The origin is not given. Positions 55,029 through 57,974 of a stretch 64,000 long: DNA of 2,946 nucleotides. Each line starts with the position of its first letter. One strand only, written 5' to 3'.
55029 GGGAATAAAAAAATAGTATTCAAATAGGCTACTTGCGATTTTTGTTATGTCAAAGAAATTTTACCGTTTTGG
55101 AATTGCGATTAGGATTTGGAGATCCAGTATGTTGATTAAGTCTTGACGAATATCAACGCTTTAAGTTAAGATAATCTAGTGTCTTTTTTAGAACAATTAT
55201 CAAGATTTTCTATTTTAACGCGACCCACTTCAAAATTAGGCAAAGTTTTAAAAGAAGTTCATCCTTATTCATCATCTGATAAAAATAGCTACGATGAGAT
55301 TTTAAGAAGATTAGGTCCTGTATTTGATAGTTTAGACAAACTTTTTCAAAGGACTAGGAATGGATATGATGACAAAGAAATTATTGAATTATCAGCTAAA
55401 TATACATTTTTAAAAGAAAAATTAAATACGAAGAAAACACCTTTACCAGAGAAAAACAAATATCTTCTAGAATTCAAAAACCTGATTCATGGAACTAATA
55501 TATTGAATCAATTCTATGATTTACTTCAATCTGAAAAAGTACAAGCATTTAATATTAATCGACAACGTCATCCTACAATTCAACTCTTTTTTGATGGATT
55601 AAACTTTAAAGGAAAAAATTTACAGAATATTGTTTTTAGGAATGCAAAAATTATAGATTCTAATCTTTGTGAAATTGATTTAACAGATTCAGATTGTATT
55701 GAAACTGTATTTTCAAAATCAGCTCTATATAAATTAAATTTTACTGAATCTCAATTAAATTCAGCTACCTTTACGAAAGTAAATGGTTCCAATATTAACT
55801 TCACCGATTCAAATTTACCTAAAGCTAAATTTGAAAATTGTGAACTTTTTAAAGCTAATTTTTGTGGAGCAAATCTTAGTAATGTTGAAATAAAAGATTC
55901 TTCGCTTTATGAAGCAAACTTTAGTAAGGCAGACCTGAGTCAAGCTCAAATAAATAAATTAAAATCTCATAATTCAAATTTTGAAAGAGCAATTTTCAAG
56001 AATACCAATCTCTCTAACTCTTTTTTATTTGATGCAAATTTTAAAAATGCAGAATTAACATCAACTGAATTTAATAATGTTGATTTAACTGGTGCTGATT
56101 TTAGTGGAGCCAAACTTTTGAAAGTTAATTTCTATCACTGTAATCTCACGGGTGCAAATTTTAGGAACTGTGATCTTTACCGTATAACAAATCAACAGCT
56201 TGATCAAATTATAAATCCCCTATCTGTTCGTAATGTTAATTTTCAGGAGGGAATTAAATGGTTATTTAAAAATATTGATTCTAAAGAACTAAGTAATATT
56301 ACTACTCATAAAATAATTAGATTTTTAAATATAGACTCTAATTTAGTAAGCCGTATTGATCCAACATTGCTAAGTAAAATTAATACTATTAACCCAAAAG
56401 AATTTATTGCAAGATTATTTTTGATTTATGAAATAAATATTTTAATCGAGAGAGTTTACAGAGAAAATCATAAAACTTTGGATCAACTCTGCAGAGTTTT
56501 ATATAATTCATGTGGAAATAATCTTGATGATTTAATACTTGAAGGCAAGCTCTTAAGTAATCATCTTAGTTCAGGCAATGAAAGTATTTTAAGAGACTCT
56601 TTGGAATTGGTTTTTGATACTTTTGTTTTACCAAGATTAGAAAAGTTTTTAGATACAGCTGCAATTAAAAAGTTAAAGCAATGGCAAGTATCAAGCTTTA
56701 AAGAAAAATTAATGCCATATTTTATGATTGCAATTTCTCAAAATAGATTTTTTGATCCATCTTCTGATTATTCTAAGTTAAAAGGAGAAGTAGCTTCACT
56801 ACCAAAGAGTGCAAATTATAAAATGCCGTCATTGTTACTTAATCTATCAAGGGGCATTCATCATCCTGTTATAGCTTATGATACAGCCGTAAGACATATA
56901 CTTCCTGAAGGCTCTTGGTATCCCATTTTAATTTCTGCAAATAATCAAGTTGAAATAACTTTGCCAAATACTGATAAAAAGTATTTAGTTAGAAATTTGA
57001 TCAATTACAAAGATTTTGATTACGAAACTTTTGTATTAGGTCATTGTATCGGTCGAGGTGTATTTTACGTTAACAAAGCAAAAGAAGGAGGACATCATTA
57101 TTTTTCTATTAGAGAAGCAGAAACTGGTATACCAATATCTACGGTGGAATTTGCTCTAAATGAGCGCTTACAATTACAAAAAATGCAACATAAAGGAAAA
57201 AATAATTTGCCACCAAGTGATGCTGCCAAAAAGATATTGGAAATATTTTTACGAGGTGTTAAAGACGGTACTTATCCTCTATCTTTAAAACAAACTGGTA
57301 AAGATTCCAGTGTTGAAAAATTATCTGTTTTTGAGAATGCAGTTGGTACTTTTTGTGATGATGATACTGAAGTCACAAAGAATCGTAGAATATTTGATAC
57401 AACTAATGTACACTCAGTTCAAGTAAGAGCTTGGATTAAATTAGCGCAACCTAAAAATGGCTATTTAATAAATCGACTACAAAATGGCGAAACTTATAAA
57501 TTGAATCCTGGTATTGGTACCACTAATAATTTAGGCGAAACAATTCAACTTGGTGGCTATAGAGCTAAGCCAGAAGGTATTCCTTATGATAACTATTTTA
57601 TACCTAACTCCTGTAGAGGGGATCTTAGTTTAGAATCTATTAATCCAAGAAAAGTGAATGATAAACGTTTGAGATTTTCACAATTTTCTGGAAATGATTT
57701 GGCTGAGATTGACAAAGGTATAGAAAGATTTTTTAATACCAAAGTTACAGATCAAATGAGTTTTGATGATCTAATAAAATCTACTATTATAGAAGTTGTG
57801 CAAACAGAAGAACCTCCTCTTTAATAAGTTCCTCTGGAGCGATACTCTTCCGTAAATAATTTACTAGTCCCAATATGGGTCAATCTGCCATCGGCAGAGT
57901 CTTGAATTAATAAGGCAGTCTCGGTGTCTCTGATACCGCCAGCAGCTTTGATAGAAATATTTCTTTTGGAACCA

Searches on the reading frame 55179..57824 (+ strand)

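Call 36: search_protein_families(library=phrogs, proteins=[window:55179-57824:+], max_evalue=0.1)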
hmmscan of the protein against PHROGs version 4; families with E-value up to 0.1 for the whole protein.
window:55179-57824:+ (881 aa): 9 families
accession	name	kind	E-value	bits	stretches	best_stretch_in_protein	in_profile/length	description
phrog_15350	-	unknown function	3.8e-23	83.1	1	148-335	82-263/494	-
phrog_923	-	unknown function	3.6e-19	69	2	216-354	792-922/990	-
phrog_7713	-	unknown function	4.5e-19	69.1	2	192-260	16-86/103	-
phrog_12514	-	unknown function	8e-18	65.8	2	155-259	138-242/287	-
phrog_31265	-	unknown function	4.2e-12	47.5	2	140-259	33-147/264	-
phrog_30240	-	unknown function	1.5e-11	44.8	1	175-385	87-309/438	-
phrog_30747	-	unknown function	1.4e-06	28.5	2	165-295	8-128/431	-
phrog_7653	-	unknown function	0.005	16.2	1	219-308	204-292/782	-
phrog_29257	-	unknown function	0.027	14.9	1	159-298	122-260/358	-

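Call 37: search_protein_families(library=padloc, proteins=[window:55179-57824:+], max_evalue=0.1)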
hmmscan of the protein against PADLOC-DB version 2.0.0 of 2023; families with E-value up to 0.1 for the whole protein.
window:55179-57824:+ (881 aa): 0 families

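Call 63: search_protein_families(library=pfam, proteins=[window:55179-57824:+], max_evalue=0.01)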
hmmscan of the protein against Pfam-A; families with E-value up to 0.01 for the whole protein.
window:55179-57824:+ (881 aa): 6 families
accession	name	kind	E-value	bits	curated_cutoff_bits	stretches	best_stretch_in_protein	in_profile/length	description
PF00805.28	Pentapeptide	-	2.3e-30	104.2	20.2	4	302-334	2-34/40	Pentapeptide repeats (8 copies)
PF13599.13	Pentapeptide_4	-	6.9e-25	87.4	38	2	178-248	8-78/78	Pentapeptide repeat region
PF13576.12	Pentapeptide_3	-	2.5e-09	37.6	27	1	268-311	1-47/48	Pentapeptide repeats (9 copies)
PF25296.1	Decapeptide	-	3.8e-07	30.3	45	0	207-259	11-63/74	Decapeptide repeat region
PF23894.2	LD_SV2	-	0.0001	23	29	0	255-318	29-92/92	SV2A/B/C luminal domain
PF14284.11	PcfJ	-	0.00018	21.8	25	1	597-685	61-145/147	PcfJ-like protein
